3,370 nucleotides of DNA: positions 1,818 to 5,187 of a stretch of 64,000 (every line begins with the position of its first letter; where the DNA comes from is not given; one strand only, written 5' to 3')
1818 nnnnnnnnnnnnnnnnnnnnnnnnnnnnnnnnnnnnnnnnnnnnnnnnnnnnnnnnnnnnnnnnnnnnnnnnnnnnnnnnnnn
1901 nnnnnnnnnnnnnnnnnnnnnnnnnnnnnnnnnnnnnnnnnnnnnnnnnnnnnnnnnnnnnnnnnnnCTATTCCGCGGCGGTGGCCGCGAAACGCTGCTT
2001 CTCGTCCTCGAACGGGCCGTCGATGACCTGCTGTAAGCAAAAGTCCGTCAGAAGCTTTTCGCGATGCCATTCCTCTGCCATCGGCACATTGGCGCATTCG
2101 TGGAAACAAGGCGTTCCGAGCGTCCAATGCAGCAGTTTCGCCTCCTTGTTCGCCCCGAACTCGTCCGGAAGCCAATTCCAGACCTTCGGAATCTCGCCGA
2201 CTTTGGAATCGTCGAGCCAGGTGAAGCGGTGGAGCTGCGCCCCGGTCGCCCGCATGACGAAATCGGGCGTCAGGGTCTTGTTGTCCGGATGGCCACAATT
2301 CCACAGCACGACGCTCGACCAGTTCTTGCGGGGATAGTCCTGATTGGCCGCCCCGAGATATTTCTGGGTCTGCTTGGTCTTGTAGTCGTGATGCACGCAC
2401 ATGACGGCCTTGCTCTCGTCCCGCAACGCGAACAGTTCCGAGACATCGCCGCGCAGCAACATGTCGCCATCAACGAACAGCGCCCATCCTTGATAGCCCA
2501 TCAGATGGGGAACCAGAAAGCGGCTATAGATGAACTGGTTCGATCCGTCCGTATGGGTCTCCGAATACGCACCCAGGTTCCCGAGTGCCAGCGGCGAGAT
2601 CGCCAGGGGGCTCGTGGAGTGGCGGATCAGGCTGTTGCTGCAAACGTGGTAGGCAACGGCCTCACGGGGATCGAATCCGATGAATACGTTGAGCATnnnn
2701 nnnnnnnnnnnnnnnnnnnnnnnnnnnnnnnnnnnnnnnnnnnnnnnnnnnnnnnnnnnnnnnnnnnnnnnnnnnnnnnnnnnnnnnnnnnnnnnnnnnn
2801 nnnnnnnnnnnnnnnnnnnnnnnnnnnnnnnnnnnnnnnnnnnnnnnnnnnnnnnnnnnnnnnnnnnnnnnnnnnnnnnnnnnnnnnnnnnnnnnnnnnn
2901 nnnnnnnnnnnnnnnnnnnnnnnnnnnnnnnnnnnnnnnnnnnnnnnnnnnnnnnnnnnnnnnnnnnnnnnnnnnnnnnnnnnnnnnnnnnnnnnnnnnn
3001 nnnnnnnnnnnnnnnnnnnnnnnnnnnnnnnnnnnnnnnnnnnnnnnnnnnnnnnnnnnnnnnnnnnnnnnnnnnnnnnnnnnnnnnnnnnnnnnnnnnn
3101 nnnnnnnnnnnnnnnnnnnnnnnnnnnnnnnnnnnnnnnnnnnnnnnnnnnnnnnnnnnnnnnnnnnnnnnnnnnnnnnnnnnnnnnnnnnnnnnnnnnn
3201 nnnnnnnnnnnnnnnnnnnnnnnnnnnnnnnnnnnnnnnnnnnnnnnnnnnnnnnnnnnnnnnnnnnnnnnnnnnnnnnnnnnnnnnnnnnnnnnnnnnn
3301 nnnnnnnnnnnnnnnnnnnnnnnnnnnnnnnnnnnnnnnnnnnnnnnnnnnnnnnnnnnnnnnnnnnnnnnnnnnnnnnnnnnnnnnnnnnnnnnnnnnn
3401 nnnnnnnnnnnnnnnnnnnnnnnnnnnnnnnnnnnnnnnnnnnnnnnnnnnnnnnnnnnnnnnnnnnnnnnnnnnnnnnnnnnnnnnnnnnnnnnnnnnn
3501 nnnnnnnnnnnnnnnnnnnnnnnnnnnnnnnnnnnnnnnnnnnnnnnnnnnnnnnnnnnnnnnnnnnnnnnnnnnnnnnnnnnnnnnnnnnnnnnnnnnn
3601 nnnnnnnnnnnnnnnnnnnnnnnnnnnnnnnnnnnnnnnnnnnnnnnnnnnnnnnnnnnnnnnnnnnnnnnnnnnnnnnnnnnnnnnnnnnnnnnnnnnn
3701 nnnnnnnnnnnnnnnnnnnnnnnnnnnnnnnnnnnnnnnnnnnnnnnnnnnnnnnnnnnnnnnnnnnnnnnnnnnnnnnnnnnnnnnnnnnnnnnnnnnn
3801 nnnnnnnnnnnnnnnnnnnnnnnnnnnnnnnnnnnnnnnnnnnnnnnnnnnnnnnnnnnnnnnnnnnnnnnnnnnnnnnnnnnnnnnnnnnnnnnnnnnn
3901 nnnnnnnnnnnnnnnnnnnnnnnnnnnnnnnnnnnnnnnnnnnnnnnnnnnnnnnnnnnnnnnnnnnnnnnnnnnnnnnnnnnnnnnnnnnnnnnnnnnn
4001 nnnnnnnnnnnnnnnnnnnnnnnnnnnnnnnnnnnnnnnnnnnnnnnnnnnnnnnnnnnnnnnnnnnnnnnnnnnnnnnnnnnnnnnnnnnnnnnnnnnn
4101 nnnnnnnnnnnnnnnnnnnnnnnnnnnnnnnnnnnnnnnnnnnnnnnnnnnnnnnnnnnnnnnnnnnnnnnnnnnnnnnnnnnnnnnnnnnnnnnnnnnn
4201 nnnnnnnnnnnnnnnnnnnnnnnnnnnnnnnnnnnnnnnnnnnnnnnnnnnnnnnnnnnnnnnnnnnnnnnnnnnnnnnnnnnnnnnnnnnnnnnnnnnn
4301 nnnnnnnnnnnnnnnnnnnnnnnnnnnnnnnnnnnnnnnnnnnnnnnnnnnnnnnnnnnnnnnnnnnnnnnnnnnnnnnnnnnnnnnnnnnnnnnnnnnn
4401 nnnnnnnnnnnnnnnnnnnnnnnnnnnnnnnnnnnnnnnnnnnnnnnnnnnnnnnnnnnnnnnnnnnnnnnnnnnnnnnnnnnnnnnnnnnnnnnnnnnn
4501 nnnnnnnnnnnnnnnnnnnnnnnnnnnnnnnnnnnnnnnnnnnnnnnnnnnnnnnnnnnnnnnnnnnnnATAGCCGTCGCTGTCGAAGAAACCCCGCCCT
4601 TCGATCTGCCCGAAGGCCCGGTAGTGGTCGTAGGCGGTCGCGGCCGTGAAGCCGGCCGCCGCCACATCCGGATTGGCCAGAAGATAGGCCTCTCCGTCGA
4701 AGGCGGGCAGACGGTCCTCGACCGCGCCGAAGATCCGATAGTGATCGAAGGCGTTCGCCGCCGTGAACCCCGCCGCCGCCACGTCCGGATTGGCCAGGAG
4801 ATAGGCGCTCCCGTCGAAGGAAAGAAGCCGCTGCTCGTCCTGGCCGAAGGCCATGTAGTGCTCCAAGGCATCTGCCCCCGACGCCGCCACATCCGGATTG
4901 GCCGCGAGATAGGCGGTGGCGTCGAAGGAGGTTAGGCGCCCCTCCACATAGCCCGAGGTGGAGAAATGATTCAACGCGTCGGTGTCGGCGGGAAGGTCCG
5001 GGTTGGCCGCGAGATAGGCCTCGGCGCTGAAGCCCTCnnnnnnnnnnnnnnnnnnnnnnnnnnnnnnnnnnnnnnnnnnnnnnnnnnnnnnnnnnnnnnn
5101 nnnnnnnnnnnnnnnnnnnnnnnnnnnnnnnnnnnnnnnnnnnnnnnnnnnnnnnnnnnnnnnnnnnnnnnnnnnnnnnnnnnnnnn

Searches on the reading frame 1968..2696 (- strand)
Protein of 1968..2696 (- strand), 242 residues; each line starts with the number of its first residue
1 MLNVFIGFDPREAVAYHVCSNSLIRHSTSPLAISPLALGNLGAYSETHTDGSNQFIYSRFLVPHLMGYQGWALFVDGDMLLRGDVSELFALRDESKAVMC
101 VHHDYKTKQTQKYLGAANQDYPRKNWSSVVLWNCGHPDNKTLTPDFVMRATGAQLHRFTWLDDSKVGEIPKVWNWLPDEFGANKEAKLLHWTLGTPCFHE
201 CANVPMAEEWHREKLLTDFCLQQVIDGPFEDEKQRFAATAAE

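Call 7: search_protein_families(library=pfam, proteins=[window:1968-2696:-])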
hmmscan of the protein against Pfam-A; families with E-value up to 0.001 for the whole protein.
window:1968-2696:- (242 aa): 1 family
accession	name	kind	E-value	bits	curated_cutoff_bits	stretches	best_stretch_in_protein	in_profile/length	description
PF01501.26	Glyco_transf_8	-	4.6e-05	23.6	24.3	1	48-112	78-138/253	Glycosyl transferase family 8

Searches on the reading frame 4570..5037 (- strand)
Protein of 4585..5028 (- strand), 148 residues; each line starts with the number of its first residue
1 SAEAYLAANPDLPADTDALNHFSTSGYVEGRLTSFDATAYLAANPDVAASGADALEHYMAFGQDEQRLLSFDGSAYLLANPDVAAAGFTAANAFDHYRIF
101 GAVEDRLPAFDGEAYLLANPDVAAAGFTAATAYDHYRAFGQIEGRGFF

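Call 18: search_protein_families(library=pfam, max_evalue=1, proteins=[window:4585-5028:-])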
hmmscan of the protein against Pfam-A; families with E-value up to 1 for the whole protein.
seq(148 aa): 4 families
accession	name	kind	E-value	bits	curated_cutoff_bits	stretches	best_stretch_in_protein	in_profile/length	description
PF05489.18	Phage_tail_X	-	0.0015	18.5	22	0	39-52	28-41/60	Phage Tail Protein X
PF18312.6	ScsC_N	-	0.0026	17.8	25.8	0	75-83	11-19/34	Copper resistance protein ScsC N-terminal domain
PF15101.11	TERB2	-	0.3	11.5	27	1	16-59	44-86/207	Telomere-associated protein TERB2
PF09163.16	Form-deh_trans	-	0.31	11.3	22.1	0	83-103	17-37/44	Formate dehydrogenase N, transmembrane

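Call 27: find_homologous_proteins(query=window:4585-5028:-, max_evalue=0.00001)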
Query seq(148 aa) (148 aa): 246 proteins with E <= 0.00001 among 3683 candidates; the best 120 are listed.
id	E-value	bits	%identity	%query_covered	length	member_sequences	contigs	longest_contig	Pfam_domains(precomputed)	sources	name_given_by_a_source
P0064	3.9e-28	116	52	77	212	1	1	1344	-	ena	-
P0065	3.1e-25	107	43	96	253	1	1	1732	PF17273.8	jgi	jgi:hypothetical protein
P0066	5.0e-25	106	50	75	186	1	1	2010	-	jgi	-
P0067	6.7e-25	106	43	95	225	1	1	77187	-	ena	-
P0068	3.6e-24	104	43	89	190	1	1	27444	-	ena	-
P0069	5.0e-24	103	49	75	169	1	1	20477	-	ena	-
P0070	3.7e-23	100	53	75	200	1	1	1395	-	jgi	-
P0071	7.1e-23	99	41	91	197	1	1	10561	-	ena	-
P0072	4.8e-22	97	37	87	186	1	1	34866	-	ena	-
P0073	1.6e-21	95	34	95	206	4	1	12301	-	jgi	-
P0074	1.8e-21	95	50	75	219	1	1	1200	-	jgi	jgi:hypothetical protein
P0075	1.9e-21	95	46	86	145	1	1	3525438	-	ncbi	ncbi:hypothetical protein [Teichococcus aestuarii]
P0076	3.3e-21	94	43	92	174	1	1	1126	-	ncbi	-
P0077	5.1e-21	93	46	74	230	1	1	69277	-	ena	-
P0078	2.3e-20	91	32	88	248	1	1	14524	-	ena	-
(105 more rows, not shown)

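Call 64: predict_structure(alignment_id=A4)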
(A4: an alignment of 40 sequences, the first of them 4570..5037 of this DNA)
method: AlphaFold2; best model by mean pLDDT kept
length: 156 residues; sequences in the alignment: 40
mean_pLDDT: 83.1   pTM: 0.46
mean pLDDT of the five models: 83.1, 82.9, 82.6, 79.2, 77.4
residues with pLDDT >= 90: 49; 70-90: 87; 50-70: 14; < 50: 6
segments of 3 or more residues with pLDDT < 50: 152-156
pLDDT, mean of each block of 10 residues (from residue 1): 81 93 86 75 84 89 76 77 93 89 79 84 95 91 80 43
secondary structure, 60 per line:
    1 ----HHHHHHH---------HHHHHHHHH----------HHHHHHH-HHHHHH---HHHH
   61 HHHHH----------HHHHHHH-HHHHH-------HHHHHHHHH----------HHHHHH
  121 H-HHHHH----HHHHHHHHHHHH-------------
elements in order: H5-11 H21-29 H40-46 H48-53 H57-65 H76-82 H84-88 H96-104 H115-121 H123-127 H132-143

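Call 67: fold_search(model_id=the predicted structure, library=pdb)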
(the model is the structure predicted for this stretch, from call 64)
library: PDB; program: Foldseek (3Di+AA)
matches with E <= 10: 2; with E <= 0.001: 0
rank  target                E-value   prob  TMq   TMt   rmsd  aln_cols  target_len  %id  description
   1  3n7q_A                8.4e+00  0.04  0.22  0.15  12.5       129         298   12  Crystal structure of human mitochondrial mTERF fragment (aa 99-399) in complex with a 12-mer DNA encompassing the tRNA (released 2010-06-16)
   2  5crj_O                9.9e+00  0.04  0.22  0.14  11.6       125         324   15  Crystal Structure of the MTERF1 F322A substitution bound to the termination sequence. (released 2015-11-25)

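Call 78: search_protein_representatives(alignment_id=A4)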
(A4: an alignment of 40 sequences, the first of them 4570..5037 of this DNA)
Query: 40 sequences, 191 profile positions. Proteins with E-value up to 0.001 (for the whole library): 36031; up to 1e-10: 24067; up to 1e-30: 7591. The best 150 are listed.
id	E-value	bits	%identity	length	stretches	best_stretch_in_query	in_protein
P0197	0.0e+00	1073.8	-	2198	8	35-156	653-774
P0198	0.0e+00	1064.6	-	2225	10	38-157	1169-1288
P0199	0.0e+00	1022.8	-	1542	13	4-157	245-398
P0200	7.0e-281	939.1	-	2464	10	43-156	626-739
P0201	6.8e-251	841.3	-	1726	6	35-156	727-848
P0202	5.6e-246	825.3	-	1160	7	34-156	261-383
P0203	1.1e-242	814.5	-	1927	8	13-156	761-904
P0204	7.6e-242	811.8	-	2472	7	27-156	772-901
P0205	1.1e-234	788.4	-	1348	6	35-160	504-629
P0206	4.5e-227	763.6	-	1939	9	64-156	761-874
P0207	3.2e-224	754.3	-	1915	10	27-156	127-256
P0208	6.7e-212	714.1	-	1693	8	43-156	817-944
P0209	3.8e-210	708.4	-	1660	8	44-156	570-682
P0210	3.9e-209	705.1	-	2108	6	24-161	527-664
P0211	1.5e-204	690.2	-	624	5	7-145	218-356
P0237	2.0e-165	562.5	-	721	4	35-154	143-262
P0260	4.7e-155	528.7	-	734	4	42-155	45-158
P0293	1.1e-143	491.6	-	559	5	82-156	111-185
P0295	1.7e-142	487.7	-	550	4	34-156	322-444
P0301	3.5e-141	483.4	-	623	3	41-164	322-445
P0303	2.1e-140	480.9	-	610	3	29-158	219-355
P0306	4.5e-140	479.8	-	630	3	35-145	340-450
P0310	1.7e-139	478.0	-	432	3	40-166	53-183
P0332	1.2e-134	462.1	-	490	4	59-157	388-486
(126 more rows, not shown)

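Call 79: search_protein_families(library=pfam, max_evalue=0.0001, proteins=[P0211, P0237, P0293, P0295, P0310, P0332, P0303, P0306, P0301, P0260])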
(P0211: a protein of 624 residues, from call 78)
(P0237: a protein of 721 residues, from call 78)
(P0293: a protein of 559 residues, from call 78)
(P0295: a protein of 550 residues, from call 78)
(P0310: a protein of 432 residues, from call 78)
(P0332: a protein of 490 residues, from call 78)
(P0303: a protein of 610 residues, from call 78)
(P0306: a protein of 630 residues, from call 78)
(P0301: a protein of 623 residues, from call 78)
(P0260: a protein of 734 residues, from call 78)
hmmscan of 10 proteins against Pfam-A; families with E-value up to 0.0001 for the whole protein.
P0211 (624 aa): 0 families

P0237 (721 aa): 1 family
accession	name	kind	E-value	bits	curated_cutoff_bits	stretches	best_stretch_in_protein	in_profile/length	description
PF13692.12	Glyco_trans_1_4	-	1.5e-07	32.2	27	1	553-684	3-141/142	Glycosyl transferases group 1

P0293 (559 aa): 0 families

P0295 (550 aa): 0 families

P0310 (432 aa): 0 families

P0332 (490 aa): 0 families

P0303 (610 aa): 1 family
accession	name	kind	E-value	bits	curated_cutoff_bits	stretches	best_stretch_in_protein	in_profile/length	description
PF00353.25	HemolysinCabind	-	7.8e-11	42.2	23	1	146-180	2-36/36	RTX calcium-binding nonapeptide repeat (4 copies)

P0306 (630 aa): 0 families

P0301 (623 aa): 1 family
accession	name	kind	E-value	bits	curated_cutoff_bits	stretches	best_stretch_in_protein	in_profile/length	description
PF13229.12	Beta_helix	-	2.8e-08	34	25.9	1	73-188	45-158/158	Right handed beta helix region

P0260 (734 aa): 2 families
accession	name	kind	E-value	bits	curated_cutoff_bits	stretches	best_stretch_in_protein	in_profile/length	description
PF13692.12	Glyco_trans_1_4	-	2.7e-10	41.1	27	1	568-696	3-139/142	Glycosyl transferases group 1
PF00534.26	Glycos_transf_1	-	2.3e-08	34.2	26.4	1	568-706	17-165/172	Glycosyl transferases group 1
